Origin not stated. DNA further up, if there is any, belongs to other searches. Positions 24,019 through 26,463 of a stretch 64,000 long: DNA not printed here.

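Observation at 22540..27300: Repetitive cassette locus of unknown function: four small 2-TM paralogs, repeated spacer elements and two different cargo genes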

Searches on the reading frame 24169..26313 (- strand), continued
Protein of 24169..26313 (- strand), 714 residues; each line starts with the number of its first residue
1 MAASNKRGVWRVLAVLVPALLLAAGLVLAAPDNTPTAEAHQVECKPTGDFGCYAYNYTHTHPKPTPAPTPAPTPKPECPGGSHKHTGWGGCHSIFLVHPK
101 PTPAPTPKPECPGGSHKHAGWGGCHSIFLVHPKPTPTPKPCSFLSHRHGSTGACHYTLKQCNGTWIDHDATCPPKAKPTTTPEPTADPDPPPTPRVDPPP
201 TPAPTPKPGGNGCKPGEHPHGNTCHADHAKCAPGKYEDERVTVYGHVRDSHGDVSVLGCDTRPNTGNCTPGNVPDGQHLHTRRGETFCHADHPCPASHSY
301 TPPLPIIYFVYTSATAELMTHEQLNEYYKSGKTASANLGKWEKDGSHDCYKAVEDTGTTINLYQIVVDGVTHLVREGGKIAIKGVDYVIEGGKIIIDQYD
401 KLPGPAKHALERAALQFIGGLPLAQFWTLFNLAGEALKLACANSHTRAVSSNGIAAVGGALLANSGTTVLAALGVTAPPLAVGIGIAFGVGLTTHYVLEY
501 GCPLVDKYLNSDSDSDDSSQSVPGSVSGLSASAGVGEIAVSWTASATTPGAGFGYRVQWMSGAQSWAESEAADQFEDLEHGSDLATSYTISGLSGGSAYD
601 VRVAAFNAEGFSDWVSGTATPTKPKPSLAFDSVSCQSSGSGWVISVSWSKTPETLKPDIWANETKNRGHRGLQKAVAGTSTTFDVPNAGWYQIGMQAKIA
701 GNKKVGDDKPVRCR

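Call 61: find_encoding_contigs(protein=P0006, flank=8000, max_places=2)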
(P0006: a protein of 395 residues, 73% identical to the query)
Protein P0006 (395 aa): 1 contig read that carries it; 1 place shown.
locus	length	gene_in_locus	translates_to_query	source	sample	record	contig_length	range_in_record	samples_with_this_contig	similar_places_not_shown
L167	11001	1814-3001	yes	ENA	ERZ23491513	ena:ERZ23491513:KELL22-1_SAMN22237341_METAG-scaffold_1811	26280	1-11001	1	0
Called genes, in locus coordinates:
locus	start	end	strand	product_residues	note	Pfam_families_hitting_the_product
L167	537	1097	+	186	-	-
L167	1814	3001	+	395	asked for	PF00041:fn3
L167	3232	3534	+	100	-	-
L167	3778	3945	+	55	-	-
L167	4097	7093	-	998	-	PF03699:UPF0182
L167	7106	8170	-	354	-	-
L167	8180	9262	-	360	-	PF00595:PDZ (weak), PF13180:PDZ_2, PF17820:PDZ_6, PF05362:Lon_C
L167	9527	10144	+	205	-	PF02985:HEAT (faint), PF13513:HEAT_EZ (faint), PF13646:HEAT_2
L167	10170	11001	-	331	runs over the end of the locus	PF00022:Actin (faint), PF06723:MreB_Mbl, PF00012:HSP70, PF14450:FtsA (weak)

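Call 62: find_encoding_contigs(protein=P0008, flank=8000, max_places=2)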
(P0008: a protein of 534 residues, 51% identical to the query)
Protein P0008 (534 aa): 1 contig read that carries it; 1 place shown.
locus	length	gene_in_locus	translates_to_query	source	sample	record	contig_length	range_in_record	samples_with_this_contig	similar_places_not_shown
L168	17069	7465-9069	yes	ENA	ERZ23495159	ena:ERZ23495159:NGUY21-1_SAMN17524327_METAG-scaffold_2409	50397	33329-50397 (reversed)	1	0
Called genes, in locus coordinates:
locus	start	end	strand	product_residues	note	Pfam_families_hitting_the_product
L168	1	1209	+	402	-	?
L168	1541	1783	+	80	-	-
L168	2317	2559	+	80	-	-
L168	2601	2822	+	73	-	PF13542:HTH_Tnp_ISL3 (weak), PF01527:HTH_Tnp_1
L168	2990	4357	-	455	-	PF13173:AAA_14, PF13635:DUF4143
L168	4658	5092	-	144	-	PF13560:HTH_31 (weak), PF01381:HTH_3, PF12844:HTH_19 (weak)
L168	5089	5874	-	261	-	-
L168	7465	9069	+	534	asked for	-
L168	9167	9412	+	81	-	-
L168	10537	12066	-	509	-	PF06253:MTTB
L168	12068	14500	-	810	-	PF01266:DAO, PF16350:FAO_M, PF01571:GCV_T, PF08669:GCV_T_C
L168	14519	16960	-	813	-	PF00890:FAD_binding_2 (faint), PF01266:DAO, PF07992:Pyr_redox_2 (faint), PF13450:NAD_binding_8 (weak), PF13738:Pyr_redox_3 (faint), PF16350:FAO_M, PF01571:GCV_T, PF08669:GCV_T_C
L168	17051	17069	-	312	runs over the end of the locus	PF04199:Cyclase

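Call 63: find_encoding_contigs(protein=P0009, flank=8000, max_places=2)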
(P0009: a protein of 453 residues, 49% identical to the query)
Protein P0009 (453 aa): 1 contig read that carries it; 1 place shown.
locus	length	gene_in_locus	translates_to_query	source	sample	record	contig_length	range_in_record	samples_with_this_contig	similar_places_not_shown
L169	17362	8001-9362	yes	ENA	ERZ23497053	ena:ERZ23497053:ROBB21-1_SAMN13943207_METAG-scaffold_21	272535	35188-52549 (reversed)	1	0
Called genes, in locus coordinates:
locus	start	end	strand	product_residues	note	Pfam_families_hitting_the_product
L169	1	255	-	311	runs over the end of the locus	PF08240:ADH_N, PF00107:ADH_zinc_N, PF13602:ADH_zinc_N_2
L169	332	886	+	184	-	-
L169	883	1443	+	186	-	PF06559:DCD_N, PF22769:DCD, PF22569:DCD_C, PF00692:dUTPase (weak)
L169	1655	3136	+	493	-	PF01266:DAO, PF16901:DAO_C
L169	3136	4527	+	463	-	PF01565:FAD_binding_4, PF02913:FAD-oxidase_C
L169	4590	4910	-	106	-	PF13744:HTH_37 (weak), PF13560:HTH_31, PF12844:HTH_19 (faint), PF01381:HTH_3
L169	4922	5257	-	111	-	PF05973:Gp49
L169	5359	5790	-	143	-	-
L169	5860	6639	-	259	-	PF02578:Cu-oxidase_4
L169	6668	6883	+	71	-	-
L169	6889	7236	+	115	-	PF02452:PemK_toxin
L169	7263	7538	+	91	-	-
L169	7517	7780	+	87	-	-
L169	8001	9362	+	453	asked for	-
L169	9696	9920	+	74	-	PF10343:Q_salvage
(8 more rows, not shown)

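Call 82: search_protein_families(library=pfam, max_evalue=0.001, proteins=[L005:684-1499:+])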
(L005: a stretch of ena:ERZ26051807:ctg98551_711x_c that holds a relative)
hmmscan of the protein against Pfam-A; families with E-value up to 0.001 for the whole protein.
L005:684-1499:+ (271 aa): 0 families

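Call 91: search_protein_families(library=padloc, max_evalue=0.01, proteins=[window:24169-26313:-, P0007, L005:684-1499:+])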
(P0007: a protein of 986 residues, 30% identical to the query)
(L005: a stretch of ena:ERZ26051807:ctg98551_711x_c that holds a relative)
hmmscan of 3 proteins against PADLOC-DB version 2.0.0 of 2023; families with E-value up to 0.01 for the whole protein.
window:24169-26313:- (714 aa): 0 families

P0007 (986 aa): 0 families

L005:684-1499:+ (271 aa): 0 families

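Call 92: search_protein_families(library=ncbifam, max_evalue=0.01, proteins=[window:24169-26313:-, P0007, L005:684-1499:+])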
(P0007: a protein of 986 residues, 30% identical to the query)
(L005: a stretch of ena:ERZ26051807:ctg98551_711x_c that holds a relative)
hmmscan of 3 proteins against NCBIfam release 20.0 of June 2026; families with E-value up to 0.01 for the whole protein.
window:24169-26313:- (714 aa): 0 families

P0007 (986 aa): 1 family
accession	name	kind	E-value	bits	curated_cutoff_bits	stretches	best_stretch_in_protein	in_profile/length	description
NF040485.1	ZirU_fam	subfamily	2.2e-12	47.6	100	2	687-775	15-105/210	ZirU family protein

L005:684-1499:+ (271 aa): 0 families
